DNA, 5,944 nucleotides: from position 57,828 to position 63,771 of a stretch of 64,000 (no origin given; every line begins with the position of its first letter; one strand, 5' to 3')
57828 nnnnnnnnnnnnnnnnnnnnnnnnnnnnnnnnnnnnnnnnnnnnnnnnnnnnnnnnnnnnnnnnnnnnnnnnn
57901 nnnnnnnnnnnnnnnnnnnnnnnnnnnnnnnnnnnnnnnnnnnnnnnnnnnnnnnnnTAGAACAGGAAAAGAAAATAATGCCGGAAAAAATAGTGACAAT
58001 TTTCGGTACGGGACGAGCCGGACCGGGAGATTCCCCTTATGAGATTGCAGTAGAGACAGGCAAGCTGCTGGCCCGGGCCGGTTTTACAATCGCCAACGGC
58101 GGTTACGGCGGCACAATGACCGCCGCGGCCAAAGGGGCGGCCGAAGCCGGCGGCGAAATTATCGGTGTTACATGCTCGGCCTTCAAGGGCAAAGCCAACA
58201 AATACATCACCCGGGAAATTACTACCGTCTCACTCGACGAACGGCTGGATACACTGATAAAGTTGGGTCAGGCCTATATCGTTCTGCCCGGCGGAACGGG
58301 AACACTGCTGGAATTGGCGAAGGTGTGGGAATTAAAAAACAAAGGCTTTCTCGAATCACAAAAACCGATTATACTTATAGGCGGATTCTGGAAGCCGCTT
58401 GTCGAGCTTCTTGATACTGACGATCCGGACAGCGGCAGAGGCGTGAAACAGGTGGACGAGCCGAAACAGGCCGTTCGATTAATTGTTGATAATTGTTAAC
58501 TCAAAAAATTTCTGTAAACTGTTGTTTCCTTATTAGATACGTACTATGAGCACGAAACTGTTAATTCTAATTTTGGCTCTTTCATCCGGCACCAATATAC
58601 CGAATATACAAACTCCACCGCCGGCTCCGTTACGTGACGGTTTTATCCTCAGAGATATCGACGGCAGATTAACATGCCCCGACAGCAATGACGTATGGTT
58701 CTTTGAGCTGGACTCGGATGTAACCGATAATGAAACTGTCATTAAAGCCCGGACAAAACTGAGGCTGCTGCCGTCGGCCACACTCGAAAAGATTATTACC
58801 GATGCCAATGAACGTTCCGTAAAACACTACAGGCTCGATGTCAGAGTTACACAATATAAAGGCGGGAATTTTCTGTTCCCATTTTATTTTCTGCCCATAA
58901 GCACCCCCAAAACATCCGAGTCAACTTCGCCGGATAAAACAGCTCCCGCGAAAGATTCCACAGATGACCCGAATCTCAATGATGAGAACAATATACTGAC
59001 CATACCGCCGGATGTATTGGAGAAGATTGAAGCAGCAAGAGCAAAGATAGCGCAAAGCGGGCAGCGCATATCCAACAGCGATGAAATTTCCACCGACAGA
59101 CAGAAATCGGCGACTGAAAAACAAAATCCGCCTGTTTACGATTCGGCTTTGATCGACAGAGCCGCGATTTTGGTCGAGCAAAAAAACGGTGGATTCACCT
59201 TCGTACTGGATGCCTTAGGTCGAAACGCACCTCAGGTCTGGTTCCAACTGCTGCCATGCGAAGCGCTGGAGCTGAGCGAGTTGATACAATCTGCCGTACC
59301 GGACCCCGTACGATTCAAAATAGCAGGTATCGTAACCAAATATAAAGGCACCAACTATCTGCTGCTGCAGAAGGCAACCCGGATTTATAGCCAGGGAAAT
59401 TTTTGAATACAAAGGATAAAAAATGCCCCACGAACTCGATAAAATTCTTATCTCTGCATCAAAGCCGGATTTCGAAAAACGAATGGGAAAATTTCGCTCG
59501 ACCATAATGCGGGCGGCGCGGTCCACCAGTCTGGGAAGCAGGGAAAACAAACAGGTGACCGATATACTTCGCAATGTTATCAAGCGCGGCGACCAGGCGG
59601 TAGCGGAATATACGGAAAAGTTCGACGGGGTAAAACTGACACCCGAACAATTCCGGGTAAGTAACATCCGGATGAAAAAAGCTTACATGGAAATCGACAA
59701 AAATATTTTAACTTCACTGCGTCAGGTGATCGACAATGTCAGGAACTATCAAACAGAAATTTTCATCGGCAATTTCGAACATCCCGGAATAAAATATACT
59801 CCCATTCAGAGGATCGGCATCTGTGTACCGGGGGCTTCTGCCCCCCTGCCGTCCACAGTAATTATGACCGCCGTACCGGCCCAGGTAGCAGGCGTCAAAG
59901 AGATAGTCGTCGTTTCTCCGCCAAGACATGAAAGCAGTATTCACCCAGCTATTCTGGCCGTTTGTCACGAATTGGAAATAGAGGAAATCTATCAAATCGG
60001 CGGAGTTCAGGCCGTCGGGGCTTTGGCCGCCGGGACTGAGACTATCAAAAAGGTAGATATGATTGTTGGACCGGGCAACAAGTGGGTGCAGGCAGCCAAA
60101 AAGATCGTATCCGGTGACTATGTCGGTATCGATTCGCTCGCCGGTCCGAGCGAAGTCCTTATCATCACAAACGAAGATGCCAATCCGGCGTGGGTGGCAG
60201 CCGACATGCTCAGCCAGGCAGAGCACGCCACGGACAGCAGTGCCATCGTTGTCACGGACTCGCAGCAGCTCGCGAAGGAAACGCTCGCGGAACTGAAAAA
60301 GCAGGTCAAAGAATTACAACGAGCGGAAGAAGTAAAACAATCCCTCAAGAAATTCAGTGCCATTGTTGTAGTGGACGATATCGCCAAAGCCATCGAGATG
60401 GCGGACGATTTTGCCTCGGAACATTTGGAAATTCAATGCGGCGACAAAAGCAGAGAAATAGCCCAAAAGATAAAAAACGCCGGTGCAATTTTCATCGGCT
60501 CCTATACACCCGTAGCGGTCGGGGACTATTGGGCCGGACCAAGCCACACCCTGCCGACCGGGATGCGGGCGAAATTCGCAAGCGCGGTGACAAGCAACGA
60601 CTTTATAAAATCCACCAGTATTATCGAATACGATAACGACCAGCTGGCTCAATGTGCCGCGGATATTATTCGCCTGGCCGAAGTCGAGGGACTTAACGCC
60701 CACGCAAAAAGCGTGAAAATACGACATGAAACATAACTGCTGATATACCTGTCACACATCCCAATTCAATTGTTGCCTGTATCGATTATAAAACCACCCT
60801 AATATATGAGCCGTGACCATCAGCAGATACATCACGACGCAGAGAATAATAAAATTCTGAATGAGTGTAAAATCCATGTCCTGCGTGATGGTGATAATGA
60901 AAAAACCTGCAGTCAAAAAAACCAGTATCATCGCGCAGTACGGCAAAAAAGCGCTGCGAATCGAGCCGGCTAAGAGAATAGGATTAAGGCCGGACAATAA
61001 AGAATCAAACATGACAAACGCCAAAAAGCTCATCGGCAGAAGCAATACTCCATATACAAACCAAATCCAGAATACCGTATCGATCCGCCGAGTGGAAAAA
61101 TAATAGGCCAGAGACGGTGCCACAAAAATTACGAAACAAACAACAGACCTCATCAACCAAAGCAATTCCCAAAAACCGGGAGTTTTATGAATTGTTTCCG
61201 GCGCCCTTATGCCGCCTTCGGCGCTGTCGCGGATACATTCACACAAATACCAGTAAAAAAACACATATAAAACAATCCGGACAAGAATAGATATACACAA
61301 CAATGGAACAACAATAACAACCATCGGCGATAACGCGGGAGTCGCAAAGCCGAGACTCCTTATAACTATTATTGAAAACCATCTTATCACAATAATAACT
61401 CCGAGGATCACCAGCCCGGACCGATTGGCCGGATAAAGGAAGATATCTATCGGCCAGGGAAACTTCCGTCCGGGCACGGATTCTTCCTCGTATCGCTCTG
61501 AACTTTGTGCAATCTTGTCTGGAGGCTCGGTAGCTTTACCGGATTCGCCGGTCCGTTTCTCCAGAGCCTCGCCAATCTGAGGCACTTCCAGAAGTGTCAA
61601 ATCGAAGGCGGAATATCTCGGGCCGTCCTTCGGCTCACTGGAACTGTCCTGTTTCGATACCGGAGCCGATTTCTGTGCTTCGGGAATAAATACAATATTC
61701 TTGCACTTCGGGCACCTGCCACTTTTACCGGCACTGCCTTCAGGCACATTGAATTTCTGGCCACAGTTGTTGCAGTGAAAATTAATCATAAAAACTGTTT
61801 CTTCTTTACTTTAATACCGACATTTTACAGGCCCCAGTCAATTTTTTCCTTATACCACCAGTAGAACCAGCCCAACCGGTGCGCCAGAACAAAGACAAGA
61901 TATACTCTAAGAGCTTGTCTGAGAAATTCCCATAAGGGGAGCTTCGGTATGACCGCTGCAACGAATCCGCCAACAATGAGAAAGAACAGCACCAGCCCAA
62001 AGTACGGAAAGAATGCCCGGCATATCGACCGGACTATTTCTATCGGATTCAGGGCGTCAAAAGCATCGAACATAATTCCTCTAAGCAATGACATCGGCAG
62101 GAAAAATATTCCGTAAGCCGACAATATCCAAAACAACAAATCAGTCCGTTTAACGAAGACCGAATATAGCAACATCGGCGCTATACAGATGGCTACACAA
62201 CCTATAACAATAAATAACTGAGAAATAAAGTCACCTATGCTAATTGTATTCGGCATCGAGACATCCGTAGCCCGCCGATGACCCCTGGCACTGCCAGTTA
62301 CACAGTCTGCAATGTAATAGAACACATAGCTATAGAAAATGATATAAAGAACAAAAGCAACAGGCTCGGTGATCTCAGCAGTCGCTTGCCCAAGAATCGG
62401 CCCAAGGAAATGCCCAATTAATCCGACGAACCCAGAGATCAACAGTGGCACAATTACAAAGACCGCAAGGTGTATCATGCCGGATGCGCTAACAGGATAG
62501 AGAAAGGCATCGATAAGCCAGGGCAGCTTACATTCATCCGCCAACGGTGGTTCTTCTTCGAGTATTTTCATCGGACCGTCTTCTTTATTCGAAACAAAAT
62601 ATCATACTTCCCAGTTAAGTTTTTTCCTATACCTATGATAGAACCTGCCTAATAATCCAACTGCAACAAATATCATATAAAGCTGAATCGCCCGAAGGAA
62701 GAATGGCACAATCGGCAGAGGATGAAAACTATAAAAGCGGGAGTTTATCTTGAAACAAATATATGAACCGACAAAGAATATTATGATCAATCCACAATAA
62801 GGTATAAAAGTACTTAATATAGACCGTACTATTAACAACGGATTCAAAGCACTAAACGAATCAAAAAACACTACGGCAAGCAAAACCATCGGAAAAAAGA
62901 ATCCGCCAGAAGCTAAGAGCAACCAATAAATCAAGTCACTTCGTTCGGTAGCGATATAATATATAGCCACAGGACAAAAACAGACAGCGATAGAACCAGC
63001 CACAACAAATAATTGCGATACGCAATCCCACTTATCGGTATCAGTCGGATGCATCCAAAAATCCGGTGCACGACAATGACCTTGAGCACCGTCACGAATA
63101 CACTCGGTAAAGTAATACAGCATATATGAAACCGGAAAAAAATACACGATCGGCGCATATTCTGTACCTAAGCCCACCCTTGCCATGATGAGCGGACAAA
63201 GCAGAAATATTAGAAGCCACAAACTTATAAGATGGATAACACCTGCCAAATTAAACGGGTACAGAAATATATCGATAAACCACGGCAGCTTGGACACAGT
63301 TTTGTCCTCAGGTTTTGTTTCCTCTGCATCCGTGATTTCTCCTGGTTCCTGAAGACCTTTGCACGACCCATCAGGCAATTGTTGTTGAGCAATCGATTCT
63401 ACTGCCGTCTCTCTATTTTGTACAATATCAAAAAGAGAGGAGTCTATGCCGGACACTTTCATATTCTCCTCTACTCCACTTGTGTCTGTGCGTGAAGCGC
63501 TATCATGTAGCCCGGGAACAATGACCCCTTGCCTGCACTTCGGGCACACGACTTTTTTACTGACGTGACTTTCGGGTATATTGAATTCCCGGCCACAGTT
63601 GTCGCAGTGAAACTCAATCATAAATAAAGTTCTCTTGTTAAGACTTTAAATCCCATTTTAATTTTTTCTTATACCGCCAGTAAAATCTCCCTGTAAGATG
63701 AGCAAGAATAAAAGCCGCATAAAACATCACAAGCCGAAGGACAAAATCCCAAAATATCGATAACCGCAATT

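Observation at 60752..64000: Tandem array of at least 4 paralogous zinc-ribbon/polytopic membrane proteins of unknown function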

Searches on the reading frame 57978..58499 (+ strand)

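Call 38: search_protein_families(library=pfam, proteins=[window:57978-58499:+], max_evalue=0.001)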
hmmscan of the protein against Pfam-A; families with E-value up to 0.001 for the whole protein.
window:57978-58499:+ (173 aa): 2 families
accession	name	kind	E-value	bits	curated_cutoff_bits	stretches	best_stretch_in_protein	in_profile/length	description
PF18306.6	LDcluster4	-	7.1e-20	71.6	26.3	1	5-164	3-149/151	SLOG cluster4 family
PF03641.19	Lysine_decarbox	-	1.3e-19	71.1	27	1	47-147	1-103/131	Possible lysine decarboxylase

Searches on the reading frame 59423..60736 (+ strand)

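Call 38: search_protein_families(library=pfam, proteins=[window:59423-60736:+], max_evalue=0.001)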
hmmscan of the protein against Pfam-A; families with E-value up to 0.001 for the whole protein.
window:59423-60736:+ (437 aa): 1 family
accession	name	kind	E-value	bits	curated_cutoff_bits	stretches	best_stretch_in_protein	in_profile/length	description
PF00815.25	Histidinol_dh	-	2.4e-147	491.7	27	1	39-434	9-410/411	Histidinol dehydrogenase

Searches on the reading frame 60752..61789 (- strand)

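Call 3: search_protein_families(library=pfam, proteins=[window:60752-61789:-], max_evalue=1)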
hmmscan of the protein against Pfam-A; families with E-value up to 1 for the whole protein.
window:60752-61789:- (345 aa): 6 families
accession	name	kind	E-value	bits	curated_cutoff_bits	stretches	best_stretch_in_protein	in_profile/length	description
PF13717.11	Zn_ribbon_4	-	0.0007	19.9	30.3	1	4-32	3-34/36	zinc-ribbon domain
PF09723.15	Zn_ribbon_8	-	0.0068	16.8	34.4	1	4-30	6-33/41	Zinc ribbon domain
PF12773.13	DZR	-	0.051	14.2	27.3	1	5-33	14-34/45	Double zinc ribbon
PF01155.25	HypA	-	0.073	13.5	28.9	1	3-31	70-94/112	Hydrogenase/urease nickel incorporation, metallochaperone, hypA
PF13719.11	Zn_ribbon_5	-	0.24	11.6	29.3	1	5-32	4-34/37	zinc-ribbon domain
PF13248.11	Zn_ribbon_3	-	0.66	10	27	0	25-32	4-11/26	zinc-ribbon domain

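Call 4: search_protein_families(library=ncbifam, proteins=[window:60752-61789:-], max_evalue=1)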
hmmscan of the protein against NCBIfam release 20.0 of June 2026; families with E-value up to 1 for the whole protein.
window:60752-61789:- (345 aa): 3 families
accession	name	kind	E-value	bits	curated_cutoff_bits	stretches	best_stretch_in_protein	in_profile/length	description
NF001608.0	PRK00398.1-6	equivalog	0.004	17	84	1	1-35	1-33/46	DNA-directed RNA polymerase subunit P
TIGR02605.1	CxxC_CxxC_SSSS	subfamily_domain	0.02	15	31.3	1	3-30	5-33/52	FmdB family zinc ribbon protein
NF047912.1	ECs_2282_CxxC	subfamily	0.64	10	37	0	2-32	1-36/60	ECs_2282 family putative zinc-binding protein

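Call 21: search_protein_families(library=padloc, proteins=[window:60752-61789:-], max_evalue=1)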
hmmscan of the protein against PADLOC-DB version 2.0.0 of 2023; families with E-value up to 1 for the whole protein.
window:60752-61789:- (345 aa): 0 families

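Call 22: search_protein_families(library=phrogs, proteins=[window:60752-61789:-], max_evalue=1)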
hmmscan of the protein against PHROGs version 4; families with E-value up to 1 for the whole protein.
window:60752-61789:- (345 aa): 3 families
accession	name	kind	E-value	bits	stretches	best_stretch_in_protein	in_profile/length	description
phrog_5602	-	unknown function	0.054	14.2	1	3-39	18-58/60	-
phrog_559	-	DNA, RNA and nucleotide metabolism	0.28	10.9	1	2-31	277-305/607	HNH endonuclease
phrog_8736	-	unknown function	0.29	12.8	1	3-39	8-44/93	-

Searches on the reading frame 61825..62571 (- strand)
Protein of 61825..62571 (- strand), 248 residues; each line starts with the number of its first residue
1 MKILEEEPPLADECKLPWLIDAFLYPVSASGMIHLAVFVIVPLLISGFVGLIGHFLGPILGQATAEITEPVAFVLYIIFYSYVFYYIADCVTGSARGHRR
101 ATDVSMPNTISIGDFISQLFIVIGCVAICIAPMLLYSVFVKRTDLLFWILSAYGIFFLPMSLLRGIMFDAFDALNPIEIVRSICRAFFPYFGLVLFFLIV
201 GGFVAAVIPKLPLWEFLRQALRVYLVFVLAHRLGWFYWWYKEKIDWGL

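Call 3: search_protein_families(library=pfam, proteins=[window:61825-62571:-], max_evalue=1)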
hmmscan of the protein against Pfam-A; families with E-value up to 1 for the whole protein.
window:61825-62571:- (248 aa): 0 families

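Call 4: search_protein_families(library=ncbifam, proteins=[window:61825-62571:-], max_evalue=1)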
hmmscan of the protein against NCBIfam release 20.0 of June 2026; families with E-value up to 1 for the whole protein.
window:61825-62571:- (248 aa): 0 families

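Call 9: find_homologous_proteins(query=window:61825-62571:-)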
Query window:61825-62571:- (248 aa): 228 proteins with E <= 0.001 among 1341 candidates; the best 120 are listed.
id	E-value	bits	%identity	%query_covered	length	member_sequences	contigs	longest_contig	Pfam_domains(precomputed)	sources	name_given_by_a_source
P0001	5.5e-160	549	100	100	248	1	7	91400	-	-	-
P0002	7.3e-145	499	89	100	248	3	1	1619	-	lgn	-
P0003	1.8e-142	492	88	100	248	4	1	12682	-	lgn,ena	-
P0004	2.1e-132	459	82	100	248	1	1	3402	-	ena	-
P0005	8.2e-132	457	80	100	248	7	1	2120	-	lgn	-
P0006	4.1e-129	448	79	100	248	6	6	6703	-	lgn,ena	-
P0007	4.9e-129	448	79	100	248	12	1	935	-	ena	-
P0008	8.4e-129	447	79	100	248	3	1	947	-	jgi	jgi:hypothetical protein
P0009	2.7e-128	445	77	100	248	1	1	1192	-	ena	-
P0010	5.7e-127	441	78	100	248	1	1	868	-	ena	-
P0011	1.1e-126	440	78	100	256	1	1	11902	-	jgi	jgi:hypothetical protein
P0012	1.4e-126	439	78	100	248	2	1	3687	-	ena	-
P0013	3.2e-126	438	78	100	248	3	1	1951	-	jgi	jgi:hypothetical protein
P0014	2.4e-125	435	77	100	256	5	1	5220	-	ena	-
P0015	4.8e-125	434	75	100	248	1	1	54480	-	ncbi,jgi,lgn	-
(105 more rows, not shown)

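Call 21: search_protein_families(library=padloc, proteins=[window:61825-62571:-], max_evalue=1)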
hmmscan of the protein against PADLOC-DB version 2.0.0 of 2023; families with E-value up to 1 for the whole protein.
window:61825-62571:- (248 aa): 0 families

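Call 22: search_protein_families(library=phrogs, proteins=[window:61825-62571:-], max_evalue=1)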
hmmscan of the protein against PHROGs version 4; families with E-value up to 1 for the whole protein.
window:61825-62571:- (248 aa): 0 families

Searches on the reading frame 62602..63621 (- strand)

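Call 3: search_protein_families(library=pfam, proteins=[window:62602-63621:-], max_evalue=1)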
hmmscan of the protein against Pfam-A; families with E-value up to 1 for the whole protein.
window:62602-63621:- (339 aa): 10 families
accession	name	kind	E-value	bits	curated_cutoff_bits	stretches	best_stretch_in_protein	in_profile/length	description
PF09723.15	Zn_ribbon_8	-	9.1e-05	22.8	34.4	1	3-31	5-34/41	Zinc ribbon domain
PF13717.11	Zn_ribbon_4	-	0.0044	17.4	30.3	1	4-31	3-33/36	zinc-ribbon domain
PF01155.25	HypA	-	0.043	14.3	28.9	1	3-31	70-94/112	Hydrogenase/urease nickel incorporation, metallochaperone, hypA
PF03804.19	DUF325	-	0.085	13.1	28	1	6-56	85-137/137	Viral proteins of unknown function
PF13719.11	Zn_ribbon_5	-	0.097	12.9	29.3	1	5-31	4-33/37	zinc-ribbon domain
PF18551.6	TackOD1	-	0.12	12.3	32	1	4-32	105-133/188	Thaumarchaeal output domain 1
PF09082.15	DUF1922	-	0.13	12.9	30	1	4-28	5-28/56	Domain of unknown function (DUF1922)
PF24460.1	DUF7575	-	0.21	11.4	28.5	0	5-13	5-13/28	Domain of unknown function (DUF7575)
PF24441.1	DUF7560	-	0.22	11.7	27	0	2-15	4-17/44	Family of unknown function (DUF7560)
PF08209.17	Sgf11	-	0.28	11.2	26.4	0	4-12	5-13/33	Sgf11 (transcriptional regulation protein)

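Call 4: search_protein_families(library=ncbifam, proteins=[window:62602-63621:-], max_evalue=1)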
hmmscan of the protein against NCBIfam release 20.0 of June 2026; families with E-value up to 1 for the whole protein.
window:62602-63621:- (339 aa): 4 families
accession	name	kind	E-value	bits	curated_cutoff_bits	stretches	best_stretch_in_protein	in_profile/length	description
TIGR02605.1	CxxC_CxxC_SSSS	subfamily_domain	0.00087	19.3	31.3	1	3-31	5-34/52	FmdB family zinc ribbon protein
NF001608.0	PRK00398.1-6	equivalog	0.0045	16.8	84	1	1-35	1-33/46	DNA-directed RNA polymerase subunit P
NF001607.0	PRK00398.1-4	equivalog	0.052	13.3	89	1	4-30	10-35/53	DNA-directed RNA polymerase subunit P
NF001604.0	PRK00398.1-1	equivalog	0.1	12.2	103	0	1-32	1-32/48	DNA-directed RNA polymerase subunit P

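Call 21: search_protein_families(library=padloc, proteins=[window:62602-63621:-], max_evalue=1)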
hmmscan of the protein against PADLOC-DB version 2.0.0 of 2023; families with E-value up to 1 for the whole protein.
window:62602-63621:- (339 aa): 1 family
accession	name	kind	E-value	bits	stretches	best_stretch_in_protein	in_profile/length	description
PDLC04447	PDC-M14A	-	0.031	12.6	1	2-29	18-49/152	-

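Call 22: search_protein_families(library=phrogs, proteins=[window:62602-63621:-], max_evalue=1)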
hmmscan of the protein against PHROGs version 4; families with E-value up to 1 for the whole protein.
window:62602-63621:- (339 aa): 8 families
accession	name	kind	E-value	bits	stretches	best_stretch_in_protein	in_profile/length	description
phrog_4875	-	unknown function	0.032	15.4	1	2-33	11-40/77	-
phrog_5104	-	unknown function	0.098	13.2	1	1-33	53-87/228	-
phrog_20727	-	unknown function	0.24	12.6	1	6-29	29-49/56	-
phrog_559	-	DNA, RNA and nucleotide metabolism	0.28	10.9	1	2-30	277-304/607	HNH endonuclease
phrog_8470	-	unknown function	0.29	10.9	1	3-36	85-122/567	-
phrog_4852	-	unknown function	0.36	11.5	1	1-69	11-71/194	-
phrog_15404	-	unknown function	0.41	12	1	3-31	7-35/89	-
phrog_681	-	DNA, RNA and nucleotide metabolism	0.41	10.2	1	3-30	334-361/576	endonuclease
